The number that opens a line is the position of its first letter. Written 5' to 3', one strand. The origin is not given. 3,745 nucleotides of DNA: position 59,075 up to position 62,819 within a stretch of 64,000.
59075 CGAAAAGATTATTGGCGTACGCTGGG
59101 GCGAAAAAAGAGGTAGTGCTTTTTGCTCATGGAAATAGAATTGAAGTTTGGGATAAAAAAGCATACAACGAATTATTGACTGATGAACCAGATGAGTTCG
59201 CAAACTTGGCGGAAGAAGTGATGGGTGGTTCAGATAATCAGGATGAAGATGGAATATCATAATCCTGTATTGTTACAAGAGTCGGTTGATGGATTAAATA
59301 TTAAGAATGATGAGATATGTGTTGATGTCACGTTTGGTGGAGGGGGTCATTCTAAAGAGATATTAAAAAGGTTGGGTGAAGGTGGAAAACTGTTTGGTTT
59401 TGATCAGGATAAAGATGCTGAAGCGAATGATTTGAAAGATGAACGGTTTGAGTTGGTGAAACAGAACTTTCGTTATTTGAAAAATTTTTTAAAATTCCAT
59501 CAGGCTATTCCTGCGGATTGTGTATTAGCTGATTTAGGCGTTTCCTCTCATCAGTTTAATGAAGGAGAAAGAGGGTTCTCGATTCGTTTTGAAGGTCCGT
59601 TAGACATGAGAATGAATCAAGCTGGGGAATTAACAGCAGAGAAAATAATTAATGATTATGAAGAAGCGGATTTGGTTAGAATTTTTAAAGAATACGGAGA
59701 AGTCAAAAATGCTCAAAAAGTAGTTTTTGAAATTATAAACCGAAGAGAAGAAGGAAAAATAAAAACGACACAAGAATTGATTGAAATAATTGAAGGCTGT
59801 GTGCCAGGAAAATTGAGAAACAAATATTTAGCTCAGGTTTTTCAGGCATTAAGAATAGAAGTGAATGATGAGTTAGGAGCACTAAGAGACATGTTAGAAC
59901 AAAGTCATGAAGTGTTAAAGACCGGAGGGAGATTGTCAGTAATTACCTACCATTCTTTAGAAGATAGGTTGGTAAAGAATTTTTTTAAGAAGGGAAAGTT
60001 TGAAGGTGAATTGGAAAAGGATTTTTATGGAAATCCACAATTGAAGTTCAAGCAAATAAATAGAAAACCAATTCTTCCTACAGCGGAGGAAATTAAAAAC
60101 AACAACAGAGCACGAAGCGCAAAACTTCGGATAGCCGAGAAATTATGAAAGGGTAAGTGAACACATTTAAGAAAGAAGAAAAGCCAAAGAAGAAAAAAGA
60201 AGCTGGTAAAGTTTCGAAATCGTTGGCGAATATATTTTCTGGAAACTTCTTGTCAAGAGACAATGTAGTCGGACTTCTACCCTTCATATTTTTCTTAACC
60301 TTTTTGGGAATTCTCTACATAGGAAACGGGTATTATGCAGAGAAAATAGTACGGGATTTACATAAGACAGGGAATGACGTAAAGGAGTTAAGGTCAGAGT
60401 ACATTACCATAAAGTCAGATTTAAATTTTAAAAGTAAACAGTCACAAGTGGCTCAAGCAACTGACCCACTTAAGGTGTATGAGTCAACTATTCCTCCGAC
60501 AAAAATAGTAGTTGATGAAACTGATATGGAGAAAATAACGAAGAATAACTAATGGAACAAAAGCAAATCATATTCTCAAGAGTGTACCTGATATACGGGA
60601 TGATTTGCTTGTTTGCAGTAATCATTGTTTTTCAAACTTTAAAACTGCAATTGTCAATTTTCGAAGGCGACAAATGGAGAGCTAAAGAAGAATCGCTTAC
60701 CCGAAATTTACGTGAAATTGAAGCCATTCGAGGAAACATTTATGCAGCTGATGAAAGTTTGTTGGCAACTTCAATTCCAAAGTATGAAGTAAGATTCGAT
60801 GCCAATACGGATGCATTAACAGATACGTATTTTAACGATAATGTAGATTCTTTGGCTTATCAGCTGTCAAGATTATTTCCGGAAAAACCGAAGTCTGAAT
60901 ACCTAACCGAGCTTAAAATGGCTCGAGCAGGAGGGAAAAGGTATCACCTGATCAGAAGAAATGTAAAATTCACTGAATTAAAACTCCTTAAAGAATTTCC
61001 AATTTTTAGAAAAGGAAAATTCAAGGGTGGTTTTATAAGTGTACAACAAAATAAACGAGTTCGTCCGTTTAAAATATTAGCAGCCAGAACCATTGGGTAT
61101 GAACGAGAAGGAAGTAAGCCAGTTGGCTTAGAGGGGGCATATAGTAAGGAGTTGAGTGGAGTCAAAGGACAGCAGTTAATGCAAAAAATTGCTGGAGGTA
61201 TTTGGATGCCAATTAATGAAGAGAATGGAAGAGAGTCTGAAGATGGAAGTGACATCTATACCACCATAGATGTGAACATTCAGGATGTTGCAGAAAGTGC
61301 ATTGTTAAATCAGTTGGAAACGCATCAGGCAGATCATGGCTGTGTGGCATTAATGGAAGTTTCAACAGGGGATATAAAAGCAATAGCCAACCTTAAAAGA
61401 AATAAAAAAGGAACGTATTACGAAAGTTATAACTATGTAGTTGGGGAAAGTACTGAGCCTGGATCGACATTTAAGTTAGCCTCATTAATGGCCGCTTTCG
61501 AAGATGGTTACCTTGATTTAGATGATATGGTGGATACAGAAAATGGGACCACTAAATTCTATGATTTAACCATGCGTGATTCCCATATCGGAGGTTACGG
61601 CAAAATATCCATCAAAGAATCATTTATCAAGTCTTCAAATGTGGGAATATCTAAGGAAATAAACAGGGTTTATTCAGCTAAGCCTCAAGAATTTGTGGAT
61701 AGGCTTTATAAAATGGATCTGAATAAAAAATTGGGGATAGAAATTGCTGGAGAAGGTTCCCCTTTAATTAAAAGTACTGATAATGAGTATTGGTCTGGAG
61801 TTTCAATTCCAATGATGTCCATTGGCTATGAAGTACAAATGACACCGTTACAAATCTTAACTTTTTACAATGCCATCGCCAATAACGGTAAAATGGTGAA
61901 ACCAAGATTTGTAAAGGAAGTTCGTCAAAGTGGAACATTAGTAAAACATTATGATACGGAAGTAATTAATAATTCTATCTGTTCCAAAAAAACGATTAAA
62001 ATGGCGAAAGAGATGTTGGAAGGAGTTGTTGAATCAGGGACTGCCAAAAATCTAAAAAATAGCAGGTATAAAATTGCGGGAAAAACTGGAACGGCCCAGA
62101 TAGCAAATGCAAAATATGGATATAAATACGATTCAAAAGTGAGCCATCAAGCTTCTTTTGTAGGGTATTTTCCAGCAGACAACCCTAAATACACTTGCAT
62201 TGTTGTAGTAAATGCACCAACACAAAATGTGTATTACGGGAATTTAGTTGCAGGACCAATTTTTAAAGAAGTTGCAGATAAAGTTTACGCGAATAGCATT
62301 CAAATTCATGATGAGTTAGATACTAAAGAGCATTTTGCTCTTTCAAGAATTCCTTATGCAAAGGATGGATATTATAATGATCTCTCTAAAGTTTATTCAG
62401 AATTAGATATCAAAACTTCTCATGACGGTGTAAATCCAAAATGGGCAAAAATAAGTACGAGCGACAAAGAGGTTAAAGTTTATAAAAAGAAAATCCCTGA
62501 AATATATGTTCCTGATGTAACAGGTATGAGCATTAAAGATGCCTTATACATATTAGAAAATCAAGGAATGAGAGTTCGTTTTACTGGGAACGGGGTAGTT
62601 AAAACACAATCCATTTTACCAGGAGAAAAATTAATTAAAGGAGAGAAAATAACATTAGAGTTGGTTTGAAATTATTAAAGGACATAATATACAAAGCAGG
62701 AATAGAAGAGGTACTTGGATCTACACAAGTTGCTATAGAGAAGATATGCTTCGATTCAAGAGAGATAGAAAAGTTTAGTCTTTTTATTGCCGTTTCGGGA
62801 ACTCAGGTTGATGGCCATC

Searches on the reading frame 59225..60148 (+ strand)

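Call 20: search_protein_families(library=pfam, proteins=[window:59225-60148:+], max_evalue=0.0001)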
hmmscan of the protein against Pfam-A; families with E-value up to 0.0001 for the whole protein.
window:59225-60148:+ (307 aa): 2 families
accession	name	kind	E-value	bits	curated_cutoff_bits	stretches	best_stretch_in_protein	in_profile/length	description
PF01795.25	Methyltransf_5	-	5.7e-99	331.9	27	1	11-306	3-308/309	MraW methylase family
PF01728.25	FtsJ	-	4.3e-08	33.7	24.1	1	18-109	10-106/181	FtsJ-like methyltransferase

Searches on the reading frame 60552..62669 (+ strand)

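Call 20: search_protein_families(library=pfam, proteins=[window:60552-62669:+], max_evalue=0.0001)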
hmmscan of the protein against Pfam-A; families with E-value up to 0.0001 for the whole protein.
window:60552-62669:+ (705 aa): 3 families
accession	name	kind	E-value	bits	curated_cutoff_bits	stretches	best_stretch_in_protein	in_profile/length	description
PF00905.27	Transpeptidase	-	4.5e-58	197.2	22.1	1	263-575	1-298/299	Penicillin binding protein transpeptidase domain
PF03793.24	PASTA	-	3.8e-12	46.4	23.2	1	652-704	2-62/64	PASTA domain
PF03717.20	PBP_dimer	-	6.8e-11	43.3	24.4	1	56-183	2-122/180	Penicillin-binding Protein dimerisation domain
